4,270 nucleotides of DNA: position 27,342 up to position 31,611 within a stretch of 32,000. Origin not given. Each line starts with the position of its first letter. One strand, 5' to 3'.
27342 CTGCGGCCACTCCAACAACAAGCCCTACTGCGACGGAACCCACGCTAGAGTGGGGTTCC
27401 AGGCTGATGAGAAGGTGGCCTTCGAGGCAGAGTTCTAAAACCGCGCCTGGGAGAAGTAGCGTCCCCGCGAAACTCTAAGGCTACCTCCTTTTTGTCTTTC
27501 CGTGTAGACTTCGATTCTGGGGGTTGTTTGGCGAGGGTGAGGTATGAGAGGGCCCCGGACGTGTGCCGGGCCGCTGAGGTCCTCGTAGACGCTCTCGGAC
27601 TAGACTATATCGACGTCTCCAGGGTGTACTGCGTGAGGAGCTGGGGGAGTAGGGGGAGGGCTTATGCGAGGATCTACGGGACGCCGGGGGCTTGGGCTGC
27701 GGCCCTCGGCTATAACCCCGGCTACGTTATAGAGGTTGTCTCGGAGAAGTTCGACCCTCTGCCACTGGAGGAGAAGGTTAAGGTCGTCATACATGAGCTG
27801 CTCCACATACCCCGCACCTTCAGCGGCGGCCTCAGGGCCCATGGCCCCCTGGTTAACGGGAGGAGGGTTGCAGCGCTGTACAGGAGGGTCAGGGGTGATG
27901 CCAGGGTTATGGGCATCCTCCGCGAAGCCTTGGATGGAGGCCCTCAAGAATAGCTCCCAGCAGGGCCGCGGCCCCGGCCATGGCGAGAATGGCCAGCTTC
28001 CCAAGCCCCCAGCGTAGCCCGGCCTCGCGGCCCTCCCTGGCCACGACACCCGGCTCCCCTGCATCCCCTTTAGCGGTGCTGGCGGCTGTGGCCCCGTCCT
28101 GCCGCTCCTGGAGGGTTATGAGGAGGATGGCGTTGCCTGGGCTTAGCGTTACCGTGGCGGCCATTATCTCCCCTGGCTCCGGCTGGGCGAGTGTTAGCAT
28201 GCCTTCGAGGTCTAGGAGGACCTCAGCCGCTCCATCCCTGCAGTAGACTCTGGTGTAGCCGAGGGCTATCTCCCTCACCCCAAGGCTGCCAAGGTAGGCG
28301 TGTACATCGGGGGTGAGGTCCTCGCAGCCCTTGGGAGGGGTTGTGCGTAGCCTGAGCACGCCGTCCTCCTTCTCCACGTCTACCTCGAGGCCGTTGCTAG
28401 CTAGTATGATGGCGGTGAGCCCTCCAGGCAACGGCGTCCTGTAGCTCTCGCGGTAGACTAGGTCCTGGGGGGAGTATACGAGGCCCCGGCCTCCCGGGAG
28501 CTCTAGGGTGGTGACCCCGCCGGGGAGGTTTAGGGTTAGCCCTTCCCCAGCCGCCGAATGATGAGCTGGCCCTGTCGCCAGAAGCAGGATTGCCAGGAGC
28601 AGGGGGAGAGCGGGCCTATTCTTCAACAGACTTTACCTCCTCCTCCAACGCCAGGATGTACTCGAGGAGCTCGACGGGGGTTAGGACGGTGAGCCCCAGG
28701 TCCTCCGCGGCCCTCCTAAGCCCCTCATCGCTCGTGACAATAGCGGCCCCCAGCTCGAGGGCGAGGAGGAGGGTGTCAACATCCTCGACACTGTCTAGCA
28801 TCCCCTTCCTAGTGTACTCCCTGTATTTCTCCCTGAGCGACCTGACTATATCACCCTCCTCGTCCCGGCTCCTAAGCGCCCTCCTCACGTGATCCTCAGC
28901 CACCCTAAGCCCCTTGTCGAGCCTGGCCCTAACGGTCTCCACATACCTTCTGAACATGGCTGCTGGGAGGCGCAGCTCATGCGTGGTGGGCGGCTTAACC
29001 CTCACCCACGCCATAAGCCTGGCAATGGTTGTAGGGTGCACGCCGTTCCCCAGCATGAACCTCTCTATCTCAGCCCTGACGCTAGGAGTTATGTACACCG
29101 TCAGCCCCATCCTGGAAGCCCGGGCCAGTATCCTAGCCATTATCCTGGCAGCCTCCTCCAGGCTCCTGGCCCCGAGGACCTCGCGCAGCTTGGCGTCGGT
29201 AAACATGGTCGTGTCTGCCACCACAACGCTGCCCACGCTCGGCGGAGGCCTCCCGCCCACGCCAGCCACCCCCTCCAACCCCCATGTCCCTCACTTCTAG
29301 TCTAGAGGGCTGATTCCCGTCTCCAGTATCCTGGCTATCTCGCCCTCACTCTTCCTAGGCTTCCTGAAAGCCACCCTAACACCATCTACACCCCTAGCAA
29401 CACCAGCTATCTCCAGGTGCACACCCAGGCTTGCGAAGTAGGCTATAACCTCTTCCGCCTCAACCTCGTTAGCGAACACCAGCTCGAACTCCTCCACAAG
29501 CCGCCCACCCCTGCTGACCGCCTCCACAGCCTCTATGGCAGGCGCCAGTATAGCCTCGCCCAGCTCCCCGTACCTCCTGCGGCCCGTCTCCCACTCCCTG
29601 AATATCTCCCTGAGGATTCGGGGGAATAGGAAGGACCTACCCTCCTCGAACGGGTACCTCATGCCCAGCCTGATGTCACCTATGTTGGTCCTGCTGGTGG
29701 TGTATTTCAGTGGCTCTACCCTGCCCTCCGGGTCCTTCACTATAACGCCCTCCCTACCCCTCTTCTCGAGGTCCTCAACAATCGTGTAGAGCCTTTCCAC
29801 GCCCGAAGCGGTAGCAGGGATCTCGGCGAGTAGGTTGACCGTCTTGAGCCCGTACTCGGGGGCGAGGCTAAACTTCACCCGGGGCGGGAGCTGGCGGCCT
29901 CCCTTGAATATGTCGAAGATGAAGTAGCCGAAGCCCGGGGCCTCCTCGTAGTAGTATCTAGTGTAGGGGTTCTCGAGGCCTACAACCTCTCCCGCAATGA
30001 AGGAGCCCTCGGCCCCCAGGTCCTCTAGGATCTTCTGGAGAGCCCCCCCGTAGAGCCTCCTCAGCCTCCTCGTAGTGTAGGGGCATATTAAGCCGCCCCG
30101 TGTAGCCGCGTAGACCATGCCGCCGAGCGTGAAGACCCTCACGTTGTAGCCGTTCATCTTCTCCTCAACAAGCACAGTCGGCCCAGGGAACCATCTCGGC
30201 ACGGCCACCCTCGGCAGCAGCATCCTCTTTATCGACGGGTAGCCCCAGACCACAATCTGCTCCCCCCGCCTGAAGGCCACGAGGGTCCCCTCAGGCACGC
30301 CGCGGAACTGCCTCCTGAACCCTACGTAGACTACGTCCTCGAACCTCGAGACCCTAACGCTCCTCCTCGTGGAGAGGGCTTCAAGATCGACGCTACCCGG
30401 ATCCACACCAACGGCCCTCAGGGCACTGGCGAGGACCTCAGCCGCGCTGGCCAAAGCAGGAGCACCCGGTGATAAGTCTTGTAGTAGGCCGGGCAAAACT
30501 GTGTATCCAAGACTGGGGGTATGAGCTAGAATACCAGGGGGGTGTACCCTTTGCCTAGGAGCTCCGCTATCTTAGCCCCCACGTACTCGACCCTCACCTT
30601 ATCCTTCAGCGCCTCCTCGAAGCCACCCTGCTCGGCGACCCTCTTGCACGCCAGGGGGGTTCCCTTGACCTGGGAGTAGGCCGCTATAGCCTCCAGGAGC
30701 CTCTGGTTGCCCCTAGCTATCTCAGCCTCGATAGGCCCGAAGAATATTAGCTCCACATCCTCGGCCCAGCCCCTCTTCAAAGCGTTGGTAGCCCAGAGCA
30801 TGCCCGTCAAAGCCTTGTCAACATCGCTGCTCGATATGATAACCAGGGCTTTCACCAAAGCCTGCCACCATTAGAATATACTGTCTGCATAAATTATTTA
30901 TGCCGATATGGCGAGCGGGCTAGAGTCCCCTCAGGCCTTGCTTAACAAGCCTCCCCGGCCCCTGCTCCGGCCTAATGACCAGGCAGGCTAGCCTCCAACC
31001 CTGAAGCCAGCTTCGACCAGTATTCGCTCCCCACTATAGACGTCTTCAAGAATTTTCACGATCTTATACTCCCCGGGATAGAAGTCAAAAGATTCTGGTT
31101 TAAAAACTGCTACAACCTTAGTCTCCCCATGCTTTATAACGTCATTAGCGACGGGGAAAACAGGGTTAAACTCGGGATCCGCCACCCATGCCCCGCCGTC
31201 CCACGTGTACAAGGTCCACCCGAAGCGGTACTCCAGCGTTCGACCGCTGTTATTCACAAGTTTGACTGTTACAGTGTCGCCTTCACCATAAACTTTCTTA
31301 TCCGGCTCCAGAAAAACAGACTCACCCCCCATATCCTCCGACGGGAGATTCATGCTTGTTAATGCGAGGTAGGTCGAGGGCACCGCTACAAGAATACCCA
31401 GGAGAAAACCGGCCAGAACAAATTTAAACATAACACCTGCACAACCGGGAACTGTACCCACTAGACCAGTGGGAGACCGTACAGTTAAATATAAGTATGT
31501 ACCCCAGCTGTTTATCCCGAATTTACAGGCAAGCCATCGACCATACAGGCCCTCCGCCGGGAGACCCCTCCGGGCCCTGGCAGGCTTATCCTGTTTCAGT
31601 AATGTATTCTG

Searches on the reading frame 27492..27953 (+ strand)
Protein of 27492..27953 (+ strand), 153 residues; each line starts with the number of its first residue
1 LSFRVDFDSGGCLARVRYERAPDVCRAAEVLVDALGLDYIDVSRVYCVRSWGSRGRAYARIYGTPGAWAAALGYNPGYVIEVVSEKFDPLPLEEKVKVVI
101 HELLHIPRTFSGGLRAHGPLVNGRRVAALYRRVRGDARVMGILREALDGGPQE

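Call 38: search_protein_families(library=pfam, proteins=[window:27492-27953:+], max_evalue=0.00001)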
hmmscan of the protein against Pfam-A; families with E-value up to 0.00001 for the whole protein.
window:27492-27953:+ (153 aa): 1 family
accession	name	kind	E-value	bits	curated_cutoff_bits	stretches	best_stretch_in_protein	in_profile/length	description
PF18894.6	PhageMetallopep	-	1.1e-24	87.4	23.7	1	17-118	2-111/134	Putative phage metallopeptidase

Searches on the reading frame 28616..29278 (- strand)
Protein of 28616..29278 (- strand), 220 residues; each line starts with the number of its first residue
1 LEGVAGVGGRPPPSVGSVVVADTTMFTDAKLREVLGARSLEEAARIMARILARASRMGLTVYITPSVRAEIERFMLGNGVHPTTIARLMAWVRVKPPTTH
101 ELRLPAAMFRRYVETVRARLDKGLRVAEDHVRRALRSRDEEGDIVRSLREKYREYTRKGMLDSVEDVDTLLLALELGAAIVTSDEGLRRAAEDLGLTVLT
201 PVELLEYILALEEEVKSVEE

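Call 37: search_protein_families(library=pfam, proteins=[window:28616-29278:-], max_evalue=0.00001)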
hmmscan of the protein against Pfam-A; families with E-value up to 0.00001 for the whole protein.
window:28616-29278:- (220 aa): 1 family
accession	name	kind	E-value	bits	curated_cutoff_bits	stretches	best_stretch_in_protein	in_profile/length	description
PF08745.17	PIN_5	-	1.1e-64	218.1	27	1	19-208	2-200/205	PINc domain ribonuclease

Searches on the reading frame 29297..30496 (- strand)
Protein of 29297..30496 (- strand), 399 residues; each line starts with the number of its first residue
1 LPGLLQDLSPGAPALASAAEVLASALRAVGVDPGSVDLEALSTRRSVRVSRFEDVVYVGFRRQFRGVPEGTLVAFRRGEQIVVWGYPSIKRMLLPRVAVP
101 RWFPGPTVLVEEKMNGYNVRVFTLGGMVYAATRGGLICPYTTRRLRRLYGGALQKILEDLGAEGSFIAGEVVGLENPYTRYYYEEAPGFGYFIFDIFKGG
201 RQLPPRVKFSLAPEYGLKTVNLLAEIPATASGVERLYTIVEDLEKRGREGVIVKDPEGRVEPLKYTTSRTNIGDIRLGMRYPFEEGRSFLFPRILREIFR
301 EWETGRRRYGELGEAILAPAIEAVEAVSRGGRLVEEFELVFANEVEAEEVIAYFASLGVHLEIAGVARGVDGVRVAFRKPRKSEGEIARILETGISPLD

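Call 38: search_protein_families(library=pfam, proteins=[window:29297-30496:-], max_evalue=0.00001)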
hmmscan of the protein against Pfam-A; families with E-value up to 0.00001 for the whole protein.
window:29297-30496:- (399 aa): 2 families
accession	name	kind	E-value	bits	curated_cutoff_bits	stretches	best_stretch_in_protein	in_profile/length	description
PF09414.15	RNA_ligase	-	4e-24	86.1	27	1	107-266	2-171/171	RNA ligase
PF18330.7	Lig_C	-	2.9e-18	66.5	25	1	279-384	3-114/125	Ligase Pab1020 C-terminal region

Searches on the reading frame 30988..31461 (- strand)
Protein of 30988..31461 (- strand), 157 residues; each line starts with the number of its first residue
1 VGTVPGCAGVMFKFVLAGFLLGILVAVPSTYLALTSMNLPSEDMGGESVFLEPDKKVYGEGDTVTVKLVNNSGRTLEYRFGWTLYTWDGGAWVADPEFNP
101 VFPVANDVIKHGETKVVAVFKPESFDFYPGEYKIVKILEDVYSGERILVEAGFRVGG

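Call 38: search_protein_families(library=pfam, proteins=[window:30988-31461:-], max_evalue=0.00001)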
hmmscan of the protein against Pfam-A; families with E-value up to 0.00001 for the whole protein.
window:30988-31461:- (157 aa): 1 family
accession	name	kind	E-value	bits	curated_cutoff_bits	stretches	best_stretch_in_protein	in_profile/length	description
PF20251.4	Big_14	-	5.2e-10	39.6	27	1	51-140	7-95/104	Bacterial Ig-like domain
